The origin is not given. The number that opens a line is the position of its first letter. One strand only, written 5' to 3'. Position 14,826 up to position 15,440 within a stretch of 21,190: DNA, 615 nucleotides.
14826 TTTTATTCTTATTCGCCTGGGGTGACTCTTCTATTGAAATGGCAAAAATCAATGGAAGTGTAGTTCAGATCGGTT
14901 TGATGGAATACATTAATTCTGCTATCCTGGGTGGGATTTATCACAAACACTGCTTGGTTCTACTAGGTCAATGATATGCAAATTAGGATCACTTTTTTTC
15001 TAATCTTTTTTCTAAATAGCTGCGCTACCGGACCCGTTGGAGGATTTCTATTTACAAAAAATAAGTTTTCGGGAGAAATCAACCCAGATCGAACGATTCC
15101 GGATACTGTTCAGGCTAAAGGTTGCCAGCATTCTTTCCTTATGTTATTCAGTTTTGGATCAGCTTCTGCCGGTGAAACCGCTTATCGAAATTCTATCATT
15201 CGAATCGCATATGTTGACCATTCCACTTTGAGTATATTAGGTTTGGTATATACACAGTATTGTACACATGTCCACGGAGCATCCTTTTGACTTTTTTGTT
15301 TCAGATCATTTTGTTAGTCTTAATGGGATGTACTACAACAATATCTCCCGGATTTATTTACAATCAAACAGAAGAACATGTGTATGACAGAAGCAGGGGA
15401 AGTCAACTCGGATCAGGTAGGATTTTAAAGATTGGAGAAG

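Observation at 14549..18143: Cluster of lineage-specific surface-protein paralogs downstream of the array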

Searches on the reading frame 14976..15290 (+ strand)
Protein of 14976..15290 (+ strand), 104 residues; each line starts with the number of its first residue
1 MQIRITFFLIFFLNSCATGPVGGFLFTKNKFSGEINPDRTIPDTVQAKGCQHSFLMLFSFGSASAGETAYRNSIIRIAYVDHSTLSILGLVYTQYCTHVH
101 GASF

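Call 5: search_protein_families(library=pfam, proteins=[window:14976-15290:+], max_evalue=1)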
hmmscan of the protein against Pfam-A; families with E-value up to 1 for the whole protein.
window:14976-15290:+ (104 aa): 1 family
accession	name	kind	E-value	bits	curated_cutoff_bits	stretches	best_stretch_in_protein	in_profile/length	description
PF13146.11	TRL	-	7.3e-19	68.2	25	1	23-101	1-76/77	TRL-like protein family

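Call 6: search_protein_families(library=ncbifam, proteins=[window:14976-15290:+], max_evalue=1)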
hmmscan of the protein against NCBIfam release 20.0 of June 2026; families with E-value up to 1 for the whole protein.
window:14976-15290:+ (104 aa): 1 family
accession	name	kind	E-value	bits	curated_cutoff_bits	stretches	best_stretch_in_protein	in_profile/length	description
NF047877.1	Lsa14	equivalog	1.8e-15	57.2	120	1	22-101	32-110/110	adhesin Lsa14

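Call 12: find_encoding_contigs(protein=window:14976-15290:+, flank=10000, max_places=8)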
Protein window:14976-15290:+ (104 aa): 16 contigs read that carry it; 8 places shown.
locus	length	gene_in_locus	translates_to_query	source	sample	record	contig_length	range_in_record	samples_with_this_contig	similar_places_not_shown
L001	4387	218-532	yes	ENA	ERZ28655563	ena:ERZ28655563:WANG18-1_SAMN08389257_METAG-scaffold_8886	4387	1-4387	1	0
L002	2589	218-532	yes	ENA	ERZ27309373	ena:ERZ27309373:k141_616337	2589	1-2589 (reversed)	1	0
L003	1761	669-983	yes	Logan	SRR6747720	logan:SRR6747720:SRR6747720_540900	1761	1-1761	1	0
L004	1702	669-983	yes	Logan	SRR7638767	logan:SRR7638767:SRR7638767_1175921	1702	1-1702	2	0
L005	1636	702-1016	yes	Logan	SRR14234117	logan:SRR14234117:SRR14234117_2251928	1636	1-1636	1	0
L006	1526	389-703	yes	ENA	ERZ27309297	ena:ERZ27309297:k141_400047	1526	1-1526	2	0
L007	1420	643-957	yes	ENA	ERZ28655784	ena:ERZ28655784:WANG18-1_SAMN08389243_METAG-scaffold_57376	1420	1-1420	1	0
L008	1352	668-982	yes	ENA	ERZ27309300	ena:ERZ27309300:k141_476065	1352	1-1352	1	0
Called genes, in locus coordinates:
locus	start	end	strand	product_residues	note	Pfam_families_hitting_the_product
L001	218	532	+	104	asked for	PF13146:TRL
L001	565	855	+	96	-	PF13146:TRL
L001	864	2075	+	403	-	-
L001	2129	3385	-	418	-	PF07603:Lcl_C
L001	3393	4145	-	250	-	PF07264:EI24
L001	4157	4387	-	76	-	?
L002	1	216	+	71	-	?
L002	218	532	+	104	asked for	PF13146:TRL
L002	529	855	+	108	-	PF13146:TRL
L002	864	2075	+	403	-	-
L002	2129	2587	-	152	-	?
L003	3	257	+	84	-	?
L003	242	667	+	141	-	PF13146:TRL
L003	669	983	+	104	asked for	PF13146:TRL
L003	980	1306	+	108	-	PF13146:TRL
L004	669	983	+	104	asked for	PF13146:TRL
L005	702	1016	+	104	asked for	PF13146:TRL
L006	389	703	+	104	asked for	PF13146:TRL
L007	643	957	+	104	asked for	PF13146:TRL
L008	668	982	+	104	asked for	PF13146:TRL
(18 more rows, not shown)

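Call 40: find_homologous_proteins(query=A3, max_evalue=0.00001)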
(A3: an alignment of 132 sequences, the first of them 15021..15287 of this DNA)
Query A3 (132 sequences) (89 aa, profile of the alignment): 35 proteins with E <= 0.00001 among 1828 candidates.
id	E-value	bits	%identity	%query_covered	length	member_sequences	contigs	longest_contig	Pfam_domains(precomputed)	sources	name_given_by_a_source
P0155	3.6e-26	109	60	97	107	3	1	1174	PF13146.12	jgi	jgi:TRL-like protein family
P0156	3.8e-23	99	100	100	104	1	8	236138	PF13146.12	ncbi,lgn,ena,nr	ncbi:MAG: TRL-like family protein [Leptospiraceae bacterium]|nr:TRL-like family protein [Leptospirac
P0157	1.4e-18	85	-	-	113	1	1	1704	PF13146.12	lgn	-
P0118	2.6e-18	84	29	54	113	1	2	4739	PF13146.12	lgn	-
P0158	9.9e-18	82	34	97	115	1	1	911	PF13146.12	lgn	-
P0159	2.1e-17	81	26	53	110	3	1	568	PF13146.12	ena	-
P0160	2.4e-17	81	27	97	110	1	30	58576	PF13146.12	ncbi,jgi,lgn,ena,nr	ncbi:MAG TPA: TRL domain-containing protein [Leptospiraceae bacterium]|nr:TRL domain-containing prot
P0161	3.1e-17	80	27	85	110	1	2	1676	PF13146.12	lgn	-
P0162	5.5e-17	80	31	63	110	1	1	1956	PF13146.12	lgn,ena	-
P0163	5.9e-16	76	29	83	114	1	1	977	PF13146.12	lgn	-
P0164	6.5e-16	76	30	76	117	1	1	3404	PF13146.12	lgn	-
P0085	6.5e-16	76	29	63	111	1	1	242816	PF13146.12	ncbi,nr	ncbi:MAG: TRL domain-containing protein [Leptospiraceae bacterium]|nr:TRL domain-containing protein 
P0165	1.1e-15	75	26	97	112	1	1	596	PF13146.12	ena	-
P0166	1.2e-15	75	31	63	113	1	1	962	PF13146.12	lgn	-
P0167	1.6e-15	75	27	97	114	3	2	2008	PF13146.12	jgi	jgi:hypothetical protein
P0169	3.2e-15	74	26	83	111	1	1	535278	PF13146.12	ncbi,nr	ncbi:MAG: TRL-like family protein [Leptospiraceae bacterium]|nr:TRL-like family protein [Leptospirac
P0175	1.5e-14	72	27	97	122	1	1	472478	PF13146.12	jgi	jgi:hypothetical protein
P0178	2.2e-14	71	25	85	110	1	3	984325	PF13146.12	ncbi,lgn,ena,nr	ncbi:MAG: TRL-like family protein [Leptospiraceae bacterium]|nr:TRL-like family protein [Leptospirac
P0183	3.7e-10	58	-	-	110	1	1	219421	PF13146.12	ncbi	-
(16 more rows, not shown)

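Call 42: find_encoding_contigs(protein=P0178, flank=6000, max_places=2)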
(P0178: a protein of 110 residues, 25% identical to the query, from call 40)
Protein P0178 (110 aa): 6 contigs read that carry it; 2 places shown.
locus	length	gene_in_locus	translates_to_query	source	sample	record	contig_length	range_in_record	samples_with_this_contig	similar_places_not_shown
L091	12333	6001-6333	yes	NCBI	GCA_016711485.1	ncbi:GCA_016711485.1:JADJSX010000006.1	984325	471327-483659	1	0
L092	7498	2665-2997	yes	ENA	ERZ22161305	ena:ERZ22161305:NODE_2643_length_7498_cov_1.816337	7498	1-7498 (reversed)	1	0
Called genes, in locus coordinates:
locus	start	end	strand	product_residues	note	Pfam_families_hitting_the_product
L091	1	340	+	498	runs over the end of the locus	PF05048:NosD, PF13229:Beta_helix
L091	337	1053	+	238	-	PF02463:SMC_N (faint), PF13476:AAA_23 (weak), PF00005:ABC_tran, PF13304:AAA_21 (weak)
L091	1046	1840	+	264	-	PF12679:ABC2_membrane_2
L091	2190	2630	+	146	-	-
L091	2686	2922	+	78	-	-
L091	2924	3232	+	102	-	-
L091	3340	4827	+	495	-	PF00370:FGGY_N, PF02782:FGGY_C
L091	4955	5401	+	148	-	PF13146:TRL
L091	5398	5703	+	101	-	PF13146:TRL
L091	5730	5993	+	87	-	-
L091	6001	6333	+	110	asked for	PF13146:TRL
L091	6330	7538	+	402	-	-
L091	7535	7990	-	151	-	PF12893:Lumazine_bd_2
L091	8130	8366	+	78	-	-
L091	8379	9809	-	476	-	PF12450:vWF_A, PF00092:VWA, PF13519:VWA_2, PF13768:VWA_3, PF12034:YfbK_C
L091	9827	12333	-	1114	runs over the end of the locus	-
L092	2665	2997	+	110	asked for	PF13146:TRL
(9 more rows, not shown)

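Call 45: predict_structure(alignment_id=A3)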
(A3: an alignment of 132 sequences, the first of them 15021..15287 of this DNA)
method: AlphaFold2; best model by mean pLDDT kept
length: 89 residues; sequences in the alignment: 132
mean_pLDDT: 89.3   pTM: 0.74
mean pLDDT of the five models: 89.3, 89.1, 89.1, 88.8, 87.5
residues with pLDDT >= 90: 62; 70-90: 19; 50-70: 7; < 50: 1
segments of 3 or more residues with pLDDT < 50: none
pLDDT, mean of each block of 10 residues (from residue 1): 62 89 92 95 92 96 95 88 96
secondary structure, 60 per line:
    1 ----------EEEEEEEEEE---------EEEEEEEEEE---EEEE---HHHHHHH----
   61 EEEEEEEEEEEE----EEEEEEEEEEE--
elements in order: E11-20 E30-39 E43-46 H50-56 E61-72 E77-87

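Call 51: find_encoding_contigs(protein=P0156, flank=10000, max_places=3)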
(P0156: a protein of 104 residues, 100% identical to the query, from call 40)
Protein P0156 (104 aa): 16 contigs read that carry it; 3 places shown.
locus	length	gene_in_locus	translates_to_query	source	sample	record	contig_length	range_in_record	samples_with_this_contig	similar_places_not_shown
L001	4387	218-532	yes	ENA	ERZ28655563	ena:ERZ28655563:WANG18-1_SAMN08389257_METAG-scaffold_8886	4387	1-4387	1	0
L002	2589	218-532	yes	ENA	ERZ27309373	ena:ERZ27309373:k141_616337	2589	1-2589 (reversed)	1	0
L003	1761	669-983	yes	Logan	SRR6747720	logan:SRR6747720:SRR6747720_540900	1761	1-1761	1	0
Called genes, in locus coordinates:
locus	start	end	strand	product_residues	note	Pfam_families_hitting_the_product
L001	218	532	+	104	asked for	PF13146:TRL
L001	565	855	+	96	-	PF13146:TRL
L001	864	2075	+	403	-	-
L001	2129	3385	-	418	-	PF07603:Lcl_C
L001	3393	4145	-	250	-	PF07264:EI24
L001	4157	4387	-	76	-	?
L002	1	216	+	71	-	?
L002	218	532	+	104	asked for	PF13146:TRL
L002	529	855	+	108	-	PF13146:TRL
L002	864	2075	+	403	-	-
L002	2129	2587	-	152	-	?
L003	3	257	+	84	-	?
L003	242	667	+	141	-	PF13146:TRL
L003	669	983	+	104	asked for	PF13146:TRL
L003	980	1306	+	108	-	PF13146:TRL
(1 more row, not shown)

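Call 54: find_encoding_contigs(protein=P0183, flank=6000, max_places=1)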
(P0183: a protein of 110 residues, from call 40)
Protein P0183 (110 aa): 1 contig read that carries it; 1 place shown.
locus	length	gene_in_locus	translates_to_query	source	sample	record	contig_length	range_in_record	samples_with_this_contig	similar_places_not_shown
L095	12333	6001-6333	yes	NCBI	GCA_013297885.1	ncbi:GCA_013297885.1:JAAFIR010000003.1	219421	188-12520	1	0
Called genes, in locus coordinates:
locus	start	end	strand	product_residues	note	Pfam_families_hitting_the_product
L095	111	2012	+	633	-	-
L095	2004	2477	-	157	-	-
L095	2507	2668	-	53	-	-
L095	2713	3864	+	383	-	PF02926:THUMP, PF01170:UPF0020, PF02384:N6_Mtase (weak), PF13847:Methyltransf_31 (weak)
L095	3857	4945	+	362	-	PF04768:NAT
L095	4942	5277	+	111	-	PF04134:DCC1-like (weak)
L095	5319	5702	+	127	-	PF13146:TRL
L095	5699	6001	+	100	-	PF13146:TRL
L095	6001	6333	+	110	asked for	PF13146:TRL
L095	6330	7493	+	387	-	-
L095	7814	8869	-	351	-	-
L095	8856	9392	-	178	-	PF04542:Sigma70_r2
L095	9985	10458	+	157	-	-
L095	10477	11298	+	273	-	PF01734:Patatin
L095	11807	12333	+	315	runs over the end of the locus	PF00005:ABC_tran, PF13304:AAA_21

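Call 55: find_encoding_contigs(protein=P0169, flank=6000, max_places=1)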
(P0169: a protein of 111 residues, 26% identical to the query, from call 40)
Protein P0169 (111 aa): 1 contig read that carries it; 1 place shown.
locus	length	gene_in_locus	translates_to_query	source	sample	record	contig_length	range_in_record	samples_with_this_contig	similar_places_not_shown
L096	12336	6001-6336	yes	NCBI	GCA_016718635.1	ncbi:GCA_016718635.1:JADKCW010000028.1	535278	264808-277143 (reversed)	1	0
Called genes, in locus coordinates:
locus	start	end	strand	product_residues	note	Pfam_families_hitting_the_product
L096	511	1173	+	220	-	PF07947:YhhN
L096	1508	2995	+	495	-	PF00370:FGGY_N, PF02782:FGGY_C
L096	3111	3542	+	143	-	PF13146:TRL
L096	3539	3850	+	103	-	PF13146:TRL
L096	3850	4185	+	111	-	PF13146:TRL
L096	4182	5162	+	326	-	-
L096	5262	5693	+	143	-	PF13146:TRL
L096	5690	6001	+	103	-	PF13146:TRL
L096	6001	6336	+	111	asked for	PF13146:TRL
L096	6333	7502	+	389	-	-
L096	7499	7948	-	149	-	PF12893:Lumazine_bd_2, PF14534:DUF4440 (weak)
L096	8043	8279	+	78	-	-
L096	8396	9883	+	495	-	-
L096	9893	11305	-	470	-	PF12450:vWF_A, PF00092:VWA, PF13519:VWA_2, PF13768:VWA_3, PF12034:YfbK_C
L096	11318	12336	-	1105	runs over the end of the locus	-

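Call 56: find_encoding_contigs(protein=P0175, flank=6000, max_places=1)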
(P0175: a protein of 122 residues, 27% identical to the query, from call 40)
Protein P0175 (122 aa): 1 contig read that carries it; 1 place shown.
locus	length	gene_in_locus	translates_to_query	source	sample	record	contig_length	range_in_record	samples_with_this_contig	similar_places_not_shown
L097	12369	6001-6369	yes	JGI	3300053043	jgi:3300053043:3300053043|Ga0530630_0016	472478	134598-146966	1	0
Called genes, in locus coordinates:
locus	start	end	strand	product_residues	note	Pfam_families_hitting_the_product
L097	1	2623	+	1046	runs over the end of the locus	PF13091:PLDc_2, PF09565:RE_NgoFVII (weak), PF00270:DEAD, PF04851:ResIII, PF18766:SWI2_SNF2, PF00271:Helicase_C, PF11907:DUF3427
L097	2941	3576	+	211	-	PF07947:YhhN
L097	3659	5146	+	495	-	PF00370:FGGY_N, PF02782:FGGY_C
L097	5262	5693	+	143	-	PF13146:TRL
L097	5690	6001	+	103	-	PF13146:TRL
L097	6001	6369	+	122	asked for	PF13146:TRL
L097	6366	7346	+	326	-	-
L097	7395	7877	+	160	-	PF13146:TRL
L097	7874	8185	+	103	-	PF13146:TRL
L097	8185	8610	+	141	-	PF13146:TRL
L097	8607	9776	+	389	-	-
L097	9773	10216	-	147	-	PF12893:Lumazine_bd_2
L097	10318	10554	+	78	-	-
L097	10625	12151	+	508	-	-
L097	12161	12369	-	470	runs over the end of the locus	PF12450:vWF_A, PF00092:VWA, PF13519:VWA_2, PF13768:VWA_3, PF12034:YfbK_C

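Call 57: find_encoding_contigs(protein=P0160, flank=6000, max_places=1)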
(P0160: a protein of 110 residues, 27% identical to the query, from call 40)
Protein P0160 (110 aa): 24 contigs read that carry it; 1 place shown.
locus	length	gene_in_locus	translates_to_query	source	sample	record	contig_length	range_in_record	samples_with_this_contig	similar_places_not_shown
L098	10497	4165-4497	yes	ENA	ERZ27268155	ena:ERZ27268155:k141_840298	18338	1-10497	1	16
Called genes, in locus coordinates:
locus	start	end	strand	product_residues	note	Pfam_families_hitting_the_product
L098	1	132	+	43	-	?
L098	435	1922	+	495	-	PF00370:FGGY_N, PF02782:FGGY_C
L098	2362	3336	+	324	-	-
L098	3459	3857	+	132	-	PF13146:TRL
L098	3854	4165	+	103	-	PF13146:TRL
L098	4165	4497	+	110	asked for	PF13146:TRL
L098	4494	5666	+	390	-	-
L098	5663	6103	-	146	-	PF12893:Lumazine_bd_2, PF14534:DUF4440 (faint)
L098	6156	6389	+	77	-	-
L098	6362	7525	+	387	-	PF04773:FecR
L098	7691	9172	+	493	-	-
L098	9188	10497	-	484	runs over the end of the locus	PF12450:vWF_A (weak), PF00092:VWA, PF13519:VWA_2, PF13768:VWA_3, PF12034:YfbK_C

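Call 62: fold_search(model_id=the predicted structure, library=pdb)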
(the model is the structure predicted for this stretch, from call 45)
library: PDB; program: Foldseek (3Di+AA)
matches with E <= 10: 473; with E <= 0.001: 0
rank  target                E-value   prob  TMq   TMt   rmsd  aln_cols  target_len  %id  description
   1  2wv0_G                1.9e-01  0.15  0.25  0.12  15.4        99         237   12  Crystal structure of the GntR-HutC family member YvoA from Bacillus subtilis (released 2010-01-12)
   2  5a65_B                2.5e-01  0.08  0.21  0.10  16.6       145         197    9  Crystal structure of mouse thiamine triphosphatase in complex with thiamine diphosphate, orthophosphate and magnesium  (released 2015-08-05)
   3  2wv0_E                2.8e-01  0.13  0.25  0.12  15.2        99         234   12  Crystal structure of the GntR-HutC family member YvoA from Bacillus subtilis (released 2010-01-12)
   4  2wv0_B                3.0e-01  0.12  0.25  0.12  15.2        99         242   12  Crystal structure of the GntR-HutC family member YvoA from Bacillus subtilis (released 2010-01-12)
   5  2wv0_A                3.6e-01  0.11  0.25  0.12  15.2        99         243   12  Crystal structure of the GntR-HutC family member YvoA from Bacillus subtilis (released 2010-01-12)
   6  2wv0_F                4.3e-01  0.11  0.25  0.12  15.2        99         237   12  Crystal structure of the GntR-HutC family member YvoA from Bacillus subtilis (released 2010-01-12)
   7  4u0v_B                4.3e-01  0.11  0.25  0.12  15.1       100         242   12  Crystal structure of YvoA from Bacillus subtilis in complex with glucosamine-6-phosphate (released 2015-01-14)
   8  4u0v_A                4.5e-01  0.11  0.26  0.12  15.1       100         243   12  Crystal structure of YvoA from Bacillus subtilis in complex with glucosamine-6-phosphate (released 2015-01-14)
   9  3ddv_A                6.4e-01  0.12  0.28  0.22  15.9        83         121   12  The crystal structure of the transcriptional regulator (GntR family) from Enterococcus faecalis V583 (released 2008-10-07)
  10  2wv0_H                6.8e-01  0.08  0.26  0.12  15.2        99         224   13  Crystal structure of the GntR-HutC family member YvoA from Bacillus subtilis (released 2010-01-12)
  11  9r2r_A                8.6e-01  0.12  0.26  0.20  13.4        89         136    9  De novo designed M7 protein fold (released 2025-05-14)
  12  3u9p_D                9.7e-01  0.06  0.23  0.15  14.3       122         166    8  Crystal Structure of Murine Siderocalin in Complex with an Fab Fragment (released 2013-05-01)
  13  3s26_A                1.0e+00  0.04  0.22  0.14  14.7       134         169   10  Crystal Structure of Murine Siderocalin (Lipocalin 2, 24p3) (released 2011-09-28)
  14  3f8l_B                1.1e+00  0.11  0.28  0.17  14.5        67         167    9  Crystal Structure of the Effector Domain of PhnF from Mycobacterium smegmatis (released 2009-11-17)
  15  4a0x                  1.1e+00  0.06  0.26  0.15  16.1       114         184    7  Structure of the global transcription regulator FapR from Staphylococcus aureus (released 2012-09-26)
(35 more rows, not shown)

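Call 66: search_dna_similar(query=window:15021-15287:+, collection=plasmids, mode=protein, max_evalue=0.001, max_rows=15)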
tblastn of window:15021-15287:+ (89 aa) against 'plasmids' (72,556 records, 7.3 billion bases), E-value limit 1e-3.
No match.

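Call 92: search_protein_families(library=ncbifam, proteins=[L091:4955-5398:+, L095:5319-5699:+, L096:5262-5690:+, L098:3459-3854:+], max_evalue=0.001)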
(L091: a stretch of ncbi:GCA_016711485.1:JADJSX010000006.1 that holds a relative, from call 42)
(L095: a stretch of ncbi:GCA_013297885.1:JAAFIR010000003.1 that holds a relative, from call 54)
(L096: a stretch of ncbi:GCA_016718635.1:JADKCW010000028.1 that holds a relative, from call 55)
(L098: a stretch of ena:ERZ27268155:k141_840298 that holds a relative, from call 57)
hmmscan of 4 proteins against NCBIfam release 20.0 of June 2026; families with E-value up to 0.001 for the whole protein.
L091:4955-5398:+ (148 aa): 1 family
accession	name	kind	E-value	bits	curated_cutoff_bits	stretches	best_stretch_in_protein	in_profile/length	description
NF047877.1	Lsa14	equivalog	2.6e-24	85.7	120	1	38-145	1-110/110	adhesin Lsa14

L095:5319-5699:+ (127 aa): 1 family
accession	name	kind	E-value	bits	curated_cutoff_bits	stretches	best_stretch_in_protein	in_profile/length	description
NF047877.1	Lsa14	equivalog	4.8e-28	97.7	120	1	17-125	1-110/110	adhesin Lsa14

L096:5262-5690:+ (143 aa): 1 family
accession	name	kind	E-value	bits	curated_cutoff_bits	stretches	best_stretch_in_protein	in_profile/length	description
NF047877.1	Lsa14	equivalog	3.5e-28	98.1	120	1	33-140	1-110/110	adhesin Lsa14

L098:3459-3854:+ (132 aa): 1 family
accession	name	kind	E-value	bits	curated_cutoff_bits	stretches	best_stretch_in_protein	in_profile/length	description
NF047877.1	Lsa14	equivalog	3.4e-26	91.7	120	1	22-129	1-110/110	adhesin Lsa14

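Call 94: search_protein_families(library=padloc, proteins=[window:14976-15290:+], max_evalue=0.001)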
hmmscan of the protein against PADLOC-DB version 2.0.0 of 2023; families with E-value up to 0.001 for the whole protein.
window:14976-15290:+ (104 aa): 0 families
